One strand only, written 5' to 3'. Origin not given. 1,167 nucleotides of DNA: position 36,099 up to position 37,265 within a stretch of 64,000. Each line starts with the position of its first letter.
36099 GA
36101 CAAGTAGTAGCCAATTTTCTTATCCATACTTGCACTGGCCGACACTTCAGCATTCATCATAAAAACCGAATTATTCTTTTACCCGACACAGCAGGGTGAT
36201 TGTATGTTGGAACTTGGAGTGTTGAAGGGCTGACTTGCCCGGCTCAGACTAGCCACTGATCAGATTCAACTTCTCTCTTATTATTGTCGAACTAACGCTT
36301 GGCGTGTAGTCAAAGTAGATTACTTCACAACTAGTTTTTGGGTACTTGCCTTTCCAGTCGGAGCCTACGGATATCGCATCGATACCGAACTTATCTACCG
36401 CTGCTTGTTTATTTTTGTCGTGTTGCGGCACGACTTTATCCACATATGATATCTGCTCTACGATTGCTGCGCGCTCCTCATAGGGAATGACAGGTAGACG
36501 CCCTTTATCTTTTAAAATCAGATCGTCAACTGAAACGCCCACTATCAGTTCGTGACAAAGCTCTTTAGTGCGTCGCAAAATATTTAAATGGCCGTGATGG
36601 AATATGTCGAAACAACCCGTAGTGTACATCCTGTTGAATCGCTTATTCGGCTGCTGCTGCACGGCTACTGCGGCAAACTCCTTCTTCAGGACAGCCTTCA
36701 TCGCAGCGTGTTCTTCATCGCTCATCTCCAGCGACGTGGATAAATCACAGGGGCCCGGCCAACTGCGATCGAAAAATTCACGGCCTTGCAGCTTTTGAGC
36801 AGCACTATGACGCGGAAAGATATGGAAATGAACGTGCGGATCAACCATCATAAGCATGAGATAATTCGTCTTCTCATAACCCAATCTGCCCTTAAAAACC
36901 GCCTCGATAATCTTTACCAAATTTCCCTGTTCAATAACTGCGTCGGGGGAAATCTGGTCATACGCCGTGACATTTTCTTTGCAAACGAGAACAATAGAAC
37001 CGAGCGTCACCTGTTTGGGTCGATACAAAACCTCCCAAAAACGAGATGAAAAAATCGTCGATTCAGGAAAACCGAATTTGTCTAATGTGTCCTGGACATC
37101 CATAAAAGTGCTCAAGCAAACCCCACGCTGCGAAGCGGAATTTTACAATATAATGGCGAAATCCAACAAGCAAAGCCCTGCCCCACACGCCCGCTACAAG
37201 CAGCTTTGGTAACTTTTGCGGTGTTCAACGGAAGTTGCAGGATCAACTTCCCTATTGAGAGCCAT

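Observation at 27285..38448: Eight-gene teichoic-acid-like phosphonate / polyol-phosphate / acyl-carrier module embedded in the LPS inner-core locus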

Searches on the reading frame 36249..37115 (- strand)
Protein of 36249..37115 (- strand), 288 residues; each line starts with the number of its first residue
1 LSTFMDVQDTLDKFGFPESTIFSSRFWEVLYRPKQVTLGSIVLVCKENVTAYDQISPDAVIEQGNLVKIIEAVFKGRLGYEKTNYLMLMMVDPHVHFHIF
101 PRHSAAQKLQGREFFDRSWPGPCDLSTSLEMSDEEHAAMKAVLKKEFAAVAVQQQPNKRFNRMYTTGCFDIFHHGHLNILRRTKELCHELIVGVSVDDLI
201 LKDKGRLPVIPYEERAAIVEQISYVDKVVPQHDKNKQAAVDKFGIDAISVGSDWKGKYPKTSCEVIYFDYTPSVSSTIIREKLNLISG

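Call 3: search_protein_families(library=pfam, proteins=[window:36249-37115:-], max_evalue=0.01)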
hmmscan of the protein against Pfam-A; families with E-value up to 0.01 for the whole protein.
window:36249-37115:- (288 aa): 1 family
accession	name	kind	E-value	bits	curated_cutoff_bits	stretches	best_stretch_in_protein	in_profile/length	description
PF01467.32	CTP_transf_like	-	2.1e-18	67.2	21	1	164-281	1-132/133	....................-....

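Call 4: search_protein_families(library=ncbifam, proteins=[window:36249-37115:-], max_evalue=0.01)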
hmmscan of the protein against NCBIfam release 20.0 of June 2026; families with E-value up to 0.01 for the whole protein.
window:36249-37115:- (288 aa): 9 families
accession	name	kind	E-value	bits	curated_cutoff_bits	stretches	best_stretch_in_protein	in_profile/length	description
TIGR01518.1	g3p_cytidyltrns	equivalog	1.8e-26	92.7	165.4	1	165-282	3-124/125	glycerol-3-phosphate cytidylyltransferase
TIGR00125.1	cyt_tran_rel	domain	5.3e-18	65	27.7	1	164-227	3-64/65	adenylyltransferase/cytidyltransferase family protein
TIGR02199.1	rfaE_dom_II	equivalog_domain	1.3e-17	64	181.5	1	162-256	13-108/144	D-glycero-beta-D-manno-heptose 1-phosphate adenylyltransferase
NF008454.0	PRK11316.1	equivalog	8.7e-15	54.3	521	1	134-256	314-437/475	bifunctional D-glycero-beta-D-manno-heptose-7-phosphate kinase/D-glycero-beta-D-manno-heptose 1-phosphate adenylyltransferase HldE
NF001985.0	PRK00777.1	subfamily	1.7e-09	38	104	1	160-222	4-65/157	pantetheine-phosphate adenylyltransferase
NF002250.0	PRK01170.1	subfamily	7.6e-06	25.6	489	1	165-221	5-59/322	bifunctional pantetheine-phosphate adenylyltransferase/NTP phosphatase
TIGR01510.1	coaD_prev_kdtB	equivalog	3e-05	24.1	103.3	1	166-221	5-54/155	pantetheine-phosphate adenylyltransferase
NF041124.1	CoaD_Thcocales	equivalog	3.5e-05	23.8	290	1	158-217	2-61/156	phosphopantetheine adenylyltransferase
TIGR01527.1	arch_NMN_Atrans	equivalog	0.0072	15.9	181.2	0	163-195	2-34/167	nicotinamide-nucleotide adenylyltransferase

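Call 22: search_solved_structures(query=window:36249-37115:-, max_evalue=1, show_alignments=2)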
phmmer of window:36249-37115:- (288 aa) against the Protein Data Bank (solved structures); distinct sequences matched with E-value up to 1: 22.
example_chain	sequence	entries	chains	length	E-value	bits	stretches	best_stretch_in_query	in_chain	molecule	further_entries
2b7l_A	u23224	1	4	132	4.5e-22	82.1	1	161-283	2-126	glycerol-3-phosphate cytidylyltransferase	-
1coz_A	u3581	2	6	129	8.7e-22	81.2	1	162-283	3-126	PROTEIN (GLYCEROL-3-PHOSPHATE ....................) | glycerol-3-phosphate cytidylyltransferase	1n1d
3elb_A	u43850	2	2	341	7.8e-20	74.8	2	158-252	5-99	Ethanolamine-phosphate cytidylyltransferase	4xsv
3glv_A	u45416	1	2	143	1.5e-11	47.5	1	162-256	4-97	Lipopolysaccharide core biosynthesis protein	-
5x3d_A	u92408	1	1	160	1.2e-09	41.4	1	164-259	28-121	Phosphoenolpyruvate phosphomutase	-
3hl4_A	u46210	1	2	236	7.1e-07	32.2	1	151-230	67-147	Choline-phosphate cytidylyltransferase A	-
4mvc_A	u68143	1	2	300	1.1e-06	31.6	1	151-230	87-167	Choline-phosphate cytidylyltransferase A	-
4mvd_B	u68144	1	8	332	1.2e-06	31.5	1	151-230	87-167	Choline-phosphate cytidylyltransferase A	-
5x9q_A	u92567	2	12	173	1.3e-06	31.4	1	163-254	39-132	Putative cytidylyltransferase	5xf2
9hsm_A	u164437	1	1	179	0.00016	24.5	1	161-230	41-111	choline-phosphate cytidylyltransferase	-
9hsg_A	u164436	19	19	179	0.00016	24.5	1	161-230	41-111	choline-phosphate cytidylyltransferase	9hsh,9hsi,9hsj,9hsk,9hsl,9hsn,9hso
4zcp_A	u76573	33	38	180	0.00017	24.5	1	161-230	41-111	Cholinephosphate cytidylyltransferase | Choline-phosphate cytidylyltransferase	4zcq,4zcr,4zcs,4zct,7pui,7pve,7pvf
3nd5_A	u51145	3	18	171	0.1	15.3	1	166-197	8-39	Phosphopantetheine adenylyltransferase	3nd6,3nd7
9xwq_A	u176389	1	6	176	0.25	14.1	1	166-221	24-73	Phosphopantetheine adenylyltransferase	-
9xwd_A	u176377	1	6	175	0.26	14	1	166-221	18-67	Phosphopantetheine adenylyltransferase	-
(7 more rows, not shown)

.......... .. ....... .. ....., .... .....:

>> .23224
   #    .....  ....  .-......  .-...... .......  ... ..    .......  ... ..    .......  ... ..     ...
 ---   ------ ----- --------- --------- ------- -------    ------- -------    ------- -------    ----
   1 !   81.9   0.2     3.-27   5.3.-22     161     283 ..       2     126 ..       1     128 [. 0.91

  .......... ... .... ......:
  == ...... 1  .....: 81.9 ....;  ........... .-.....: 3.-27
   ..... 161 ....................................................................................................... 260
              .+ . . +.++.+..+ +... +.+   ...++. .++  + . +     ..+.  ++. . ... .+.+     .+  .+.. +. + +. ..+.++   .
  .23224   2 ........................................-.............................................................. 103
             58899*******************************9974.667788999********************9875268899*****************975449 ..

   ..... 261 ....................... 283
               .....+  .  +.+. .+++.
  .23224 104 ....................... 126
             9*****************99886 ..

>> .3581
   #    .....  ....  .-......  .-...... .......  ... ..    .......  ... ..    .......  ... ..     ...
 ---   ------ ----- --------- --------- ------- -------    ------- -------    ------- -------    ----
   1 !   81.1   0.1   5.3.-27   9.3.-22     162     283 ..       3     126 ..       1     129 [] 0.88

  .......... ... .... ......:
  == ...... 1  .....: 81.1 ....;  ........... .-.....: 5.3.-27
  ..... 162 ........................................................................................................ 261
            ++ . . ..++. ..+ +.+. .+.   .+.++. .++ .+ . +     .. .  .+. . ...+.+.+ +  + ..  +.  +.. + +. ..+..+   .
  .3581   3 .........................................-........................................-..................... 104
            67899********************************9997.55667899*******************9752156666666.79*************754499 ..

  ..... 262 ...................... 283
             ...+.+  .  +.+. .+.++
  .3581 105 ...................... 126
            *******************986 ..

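Call 30: find_homologous_proteins(query=window:36249-37115:-, max_evalue=0.00001)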
Query window:36249-37115:- (288 aa): 658 proteins with E <= 0.00001 among 1810 candidates; the best 120 are listed.
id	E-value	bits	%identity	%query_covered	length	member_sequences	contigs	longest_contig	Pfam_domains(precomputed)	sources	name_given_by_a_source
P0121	1.7e-170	584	90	98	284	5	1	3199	PF01467.33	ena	-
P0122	4.0e-101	356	57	96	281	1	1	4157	PF01467.33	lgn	-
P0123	1.1e-100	355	54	98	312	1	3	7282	PF01467.33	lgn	-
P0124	2.2e-100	354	56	96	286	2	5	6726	PF01467.33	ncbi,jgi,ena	jgi:glycerol-3-phosphate cytidylyltransferase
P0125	2.4e-100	354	57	97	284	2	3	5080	PF01467.33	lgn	-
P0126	5.3e-100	353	55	96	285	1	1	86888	PF01467.33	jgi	jgi:glycerol-3-phosphate cytidylyltransferase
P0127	1.4e-99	351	55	97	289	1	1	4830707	PF01467.33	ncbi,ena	-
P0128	1.5e-99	351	53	96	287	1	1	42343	PF01467.33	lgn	-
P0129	1.5e-99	351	54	96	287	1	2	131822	PF01467.33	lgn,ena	-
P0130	2.6e-99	350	56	96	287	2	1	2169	PF01467.33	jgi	-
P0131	8.8e-99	349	58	96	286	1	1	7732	PF01467.33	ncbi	-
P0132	1.4e-98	348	54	97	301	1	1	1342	PF01467.33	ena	-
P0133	1.8e-98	348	57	96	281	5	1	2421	PF01467.33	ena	-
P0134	2.4e-98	347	53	96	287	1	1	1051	PF01467.33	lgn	-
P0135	2.7e-98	347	55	97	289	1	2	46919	PF01467.33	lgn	-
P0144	1.5e-97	345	55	96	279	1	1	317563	PF01467.33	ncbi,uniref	ncbi:adenylyltransferase/cytidyltransferase family protein [Alteromonas genovensis]|uniref:adenylylt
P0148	2.3e-97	344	54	97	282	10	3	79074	PF01467.33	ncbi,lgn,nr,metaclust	ncbi:Glycerol-3-phosphate cytidylyltransferase [Shewanella sp. P1-14-1]|nr:Glycerol-3-phosphate cyti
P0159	5.4e-97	343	56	96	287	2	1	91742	PF01467.33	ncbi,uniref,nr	ncbi:adenylyltransferase/cytidyltransferase family protein [Shewanella sp. AS1]|uniref:adenylyltrans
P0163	1.0e-96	342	55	95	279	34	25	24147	PF01467.33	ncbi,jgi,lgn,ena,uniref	ncbi:adenylyltransferase/cytidyltransferase family protein [Alteromonas australica]|uniref:adenylylt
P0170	8.6e-96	339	56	97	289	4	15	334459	PF01467.33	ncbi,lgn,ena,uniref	ncbi:adenylyltransferase/cytidyltransferase family protein [Shewanella sp.]|uniref:adenylyltransfera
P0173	1.2e-95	338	55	97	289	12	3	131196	PF01467.33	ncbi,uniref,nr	ncbi:hypothetical protein GCM10009347_21740 [Shewanella algicola]|uniref:Adenylyltransferase/cytidyl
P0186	6.2e-95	336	53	97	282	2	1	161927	PF01467.33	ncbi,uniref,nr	ncbi:adenylyltransferase/cytidyltransferase family protein [Shewanella sp. 5_MG-2023]|uniref:adenyly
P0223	6.4e-93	329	55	97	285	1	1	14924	PF01467.33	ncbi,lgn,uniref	ncbi:adenylyltransferase/cytidyltransferase family protein [Shewanella sp. 10N.286.45.A1]|uniref:ade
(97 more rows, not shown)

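Call 31: find_encoding_contigs(protein=P0127, flank=10000, max_places=1)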
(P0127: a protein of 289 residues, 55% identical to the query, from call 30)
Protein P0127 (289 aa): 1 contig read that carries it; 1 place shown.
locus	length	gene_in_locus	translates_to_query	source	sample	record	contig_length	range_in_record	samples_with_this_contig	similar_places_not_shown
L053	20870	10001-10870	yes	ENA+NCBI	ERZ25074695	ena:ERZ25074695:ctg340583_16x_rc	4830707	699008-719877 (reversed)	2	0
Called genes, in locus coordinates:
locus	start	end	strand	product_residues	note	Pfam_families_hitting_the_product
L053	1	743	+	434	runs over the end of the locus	PF01266:DAO (weak), PF01494:FAD_binding_3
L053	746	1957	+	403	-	PF01266:DAO (weak), PF13450:NAD_binding_8 (faint), PF01494:FAD_binding_3, PF08491:SE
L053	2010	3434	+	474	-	PF00171:Aldedh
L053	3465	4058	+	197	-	PF00160:Pro_isomerase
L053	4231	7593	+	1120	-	PF00176:SNF2-rel_dom, PF00270:DEAD, PF04851:ResIII, PF00271:Helicase_C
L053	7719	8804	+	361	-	-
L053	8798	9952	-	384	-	PF04464:Glyphos_transf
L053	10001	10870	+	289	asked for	PF01467:CTP_transf_like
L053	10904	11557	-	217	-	-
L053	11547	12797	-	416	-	PF13692:Glyco_trans_1_4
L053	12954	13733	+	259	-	PF00753:Lactamase_B, PF16123:HAGH_C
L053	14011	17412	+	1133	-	-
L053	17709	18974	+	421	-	PF25973:BSH_CzcB (weak), PF25989:YknX_C (weak)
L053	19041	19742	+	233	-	PF00005:ABC_tran, PF02463:SMC_N (weak), PF13304:AAA_21 (faint)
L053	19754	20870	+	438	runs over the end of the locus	PF12704:MacB_PCD, PF02687:FtsX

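Call 32: find_encoding_contigs(protein=P0170, flank=10000, max_places=1)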
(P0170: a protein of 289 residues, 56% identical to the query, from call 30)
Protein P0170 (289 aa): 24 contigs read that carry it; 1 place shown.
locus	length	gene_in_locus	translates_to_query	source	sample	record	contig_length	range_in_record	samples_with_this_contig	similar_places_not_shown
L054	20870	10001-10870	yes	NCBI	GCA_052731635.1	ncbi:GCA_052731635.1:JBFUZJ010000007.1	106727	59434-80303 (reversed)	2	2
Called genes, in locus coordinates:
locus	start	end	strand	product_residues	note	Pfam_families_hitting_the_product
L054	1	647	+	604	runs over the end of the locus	PF03205:MobB, PF03453:MoeA_N, PF00994:MoCF_biosynth, PF03454:MoeA_C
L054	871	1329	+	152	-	-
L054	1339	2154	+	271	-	PF01149:Fapy_DNA_glyco, PF06831:H2TH, PF06827:zf-FPG_IleRS (weak)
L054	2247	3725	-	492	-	PF14052:Caps_assemb_Wzi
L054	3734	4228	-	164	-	PF01467:CTP_transf_like, PF08218:Citrate_ly_lig (weak)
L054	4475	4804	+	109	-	-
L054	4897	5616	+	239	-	PF11102:YjbF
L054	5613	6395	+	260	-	PF20616:Caps_syn_GfcC_N, PF06251:Caps_syn_GfcC_C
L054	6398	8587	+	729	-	PF06082:YjbH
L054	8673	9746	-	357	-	PF04464:Glyphos_transf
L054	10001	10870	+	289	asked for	PF01467:CTP_transf_like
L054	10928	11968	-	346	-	PF01075:Glyco_transf_9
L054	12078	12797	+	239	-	PF06293:Kdo, PF01636:APH (faint), PF01163:RIO1, PF19974:TCAD9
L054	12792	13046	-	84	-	-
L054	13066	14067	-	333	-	PF04413:Glycos_transf_N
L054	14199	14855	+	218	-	PF00440:TetR_N, PF13972:TetR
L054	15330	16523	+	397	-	PF00155:Aminotran_1_2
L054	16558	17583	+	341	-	PF08240:ADH_N, PF16912:Glu_dehyd_C, PF00107:ADH_zinc_N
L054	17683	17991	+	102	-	PF00581:Rhodanese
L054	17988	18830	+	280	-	PF12122:Rhomboid_N, PF01694:Rhomboid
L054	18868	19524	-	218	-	PF01965:DJ-1_PfpI (faint)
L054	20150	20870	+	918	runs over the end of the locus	PF02739:5_3_exonuc_N, PF01367:5_3_exonuc, PF01612:DNA_pol_A_exo1, PF22619:DNA_polI_exo1, PF00476:DNA_pol_A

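Call 33: find_encoding_contigs(protein=P0144, flank=10000, max_places=1)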
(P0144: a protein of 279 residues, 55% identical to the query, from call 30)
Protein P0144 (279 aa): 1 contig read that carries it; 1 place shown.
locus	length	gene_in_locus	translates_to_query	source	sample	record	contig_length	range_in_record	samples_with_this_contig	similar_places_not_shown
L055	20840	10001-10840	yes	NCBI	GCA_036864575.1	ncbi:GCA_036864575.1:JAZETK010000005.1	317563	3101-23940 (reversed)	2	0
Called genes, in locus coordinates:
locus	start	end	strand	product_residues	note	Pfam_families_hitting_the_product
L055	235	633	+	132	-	PF01467:CTP_transf_like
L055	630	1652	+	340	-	PF04464:Glyphos_transf, PF02350:Epimerase_2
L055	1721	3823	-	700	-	PF06082:YjbH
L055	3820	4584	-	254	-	PF06251:Caps_syn_GfcC_C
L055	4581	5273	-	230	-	PF11102:YjbF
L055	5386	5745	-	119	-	-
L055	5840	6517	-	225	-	PF20582:UPF0758_N, PF04002:RadC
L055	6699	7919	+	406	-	PF02441:Flavoprotein, PF04127:DFP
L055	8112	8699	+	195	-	PF00440:TetR_N, PF22276:SlmA-like_C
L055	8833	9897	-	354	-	PF04464:Glyphos_transf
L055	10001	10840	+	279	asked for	PF01467:CTP_transf_like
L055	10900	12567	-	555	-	PF04389:Peptidase_M28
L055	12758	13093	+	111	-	PF08850:DUF1820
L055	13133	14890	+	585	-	PF05960:DUF885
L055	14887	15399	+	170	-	-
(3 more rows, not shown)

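Call 77: predict_structure(alignment_id=A3)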
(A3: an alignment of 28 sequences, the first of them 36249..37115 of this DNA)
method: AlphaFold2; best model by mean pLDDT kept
length: 288 residues; sequences in the alignment: 28
mean_pLDDT: 89.7   pTM: 0.60
mean pLDDT of the five models: 89.7, 86.6, 86.6, 86.3, 83.1
residues with pLDDT >= 90: 212; 70-90: 54; 50-70: 21; < 50: 1
segments of 3 or more residues with pLDDT < 50: none
pLDDT, mean of each block of 10 residues (from residue 1): 76 94 95 94 95 93 94 90 87 91 94 94 92 96 94 80 91 84 94 96 90 93 92 93 95 90 92 60 66
secondary structure, 60 per line:
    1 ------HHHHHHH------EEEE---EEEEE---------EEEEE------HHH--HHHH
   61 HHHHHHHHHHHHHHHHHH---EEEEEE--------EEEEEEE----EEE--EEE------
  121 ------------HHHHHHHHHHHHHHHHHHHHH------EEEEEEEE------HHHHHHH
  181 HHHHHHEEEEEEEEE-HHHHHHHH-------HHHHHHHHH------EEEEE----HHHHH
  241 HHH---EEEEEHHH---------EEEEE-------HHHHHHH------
elements in order: H7-13 E20-23 E27-31 E41-45 H57-78 E82-87 E96-102 E107-109 E112-114 H133-153 E160-167 H174-186 E187-195 H197-204 H212-220 E227-231 H236-243 E247-251 E264-268 H276-282

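Call 79: fold_search(model_id=the predicted structure, library=pdb)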
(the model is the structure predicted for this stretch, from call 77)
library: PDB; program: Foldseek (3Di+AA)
matches with E <= 10: 1510; with E <= 0.001: 159
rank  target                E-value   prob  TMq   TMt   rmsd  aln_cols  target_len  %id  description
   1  2b7l_A                4.1e-10  1.00  0.35  0.85   1.4       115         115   36  Crystal Structure of CTP:Glycerol-3-Phosphate Cytidylyltransferase from Staphylococcus aureus (released 2006-06-27)
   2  1coz_A                1.3e-09  1.00  0.38  0.84   2.1       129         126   34  CTP:GLYCEROL-3-PHOSPHATE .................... FROM BACILLUS SUBTILIS (released 1999-10-06)
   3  2b7l_B                2.6e-09  1.00  0.35  0.85   1.6       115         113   36  Crystal Structure of CTP:Glycerol-3-Phosphate Cytidylyltransferase from Staphylococcus aureus (released 2006-06-27)
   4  5x3d                  4.2e-09  1.00  0.35  0.77   3.2       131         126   27  Crystal structure of HEP-CMP-bound form of cytidylyltransferase (CyTase) domain of Fom1 from Streptomyces wedmorensis (released 2017-09-13)
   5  3glv_A                2.1e-08  1.00  0.33  0.74   4.5       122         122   24  Crystal structure of the lipopolysaccharide core biosynthesis protein from Thermoplasma volcanium GSS1 (released 2009-05-12)
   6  5xf2_B                5.3e-08  1.00  0.36  0.63   6.9       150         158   24  Crystal structure of SeMet-HldC from Burkholderia pseudomallei (released 2017-07-19)
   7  9hsp                  1.1e-07  1.00  0.35  0.74   4.6       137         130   25  Crystal structure of C-terminal catalytic domain of Plasmodium falciparum CTP:phosphocholine cytidylyltransferase with o (released 2025-02-05)
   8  4zcq                  1.3e-07  1.00  0.35  0.72   4.6       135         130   25  Crystal structure of the C-terminal catalytic domain of Plasmodium falciparum CTP:phosphocholine cytidylyltransferase in (released 2016-09-14)
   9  9hso                  1.6e-07  1.00  0.34  0.70   5.1       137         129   25  Crystal structure of C-terminal catalytic domain of Plasmodium falciparum CTP:phosphocholine cytidylyltransferase with p (released 2025-02-05)
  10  7pve                  1.7e-07  1.00  0.35  0.70   5.2       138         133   25  Crystal structure of the C-terminal catalytic domain of Plasmodium falciparum CTP:phosphocholine cytidylyltransferase wi (released 2022-10-05)
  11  3elb                  2.2e-07  1.00  0.36  0.35   3.3       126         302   34  Human CTP: Phosphoethanolamine Cytidylyltransferase in complex with CMP (released 2008-10-21)
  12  9hsc                  2.6e-07  1.00  0.35  0.72   4.2       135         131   24  Crystal structure of C-terminal catalytic domain of Plasmodium falciparum CTP:phosphocholine cytidylyltransferase with t (released 2025-02-05)
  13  7pvg                  2.6e-07  1.00  0.35  0.71   4.6       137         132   25  Crystal structure of the C-terminal catalytic domain of Plasmodium falciparum CTP:phosphocholine cytidylyltransferase wi (released 2022-10-05)
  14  7q2i                  2.8e-07  1.00  0.35  0.71   5.0       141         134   23  Crystal structure of the C-terminal catalytic domain of Plasmodium falciparum CTP:phosphocholine cytidylyltransferase wi (released 2022-11-09)
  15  4xsv                  3.0e-07  1.00  0.38  0.36   3.3       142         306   30  Human CTP: Phosphoethanolamine Cytidylyltransferase in complex with CTP (released 2016-03-16)
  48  3nrd_B                2.4e-06  1.00  0.39  0.78   2.4       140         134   18  Crystal structure of a histidine triad (HIT) protein (SMc02904) from SINORHIZOBIUM MELILOTI 1021 at 2.06 A resolution (released 2010-07-28)
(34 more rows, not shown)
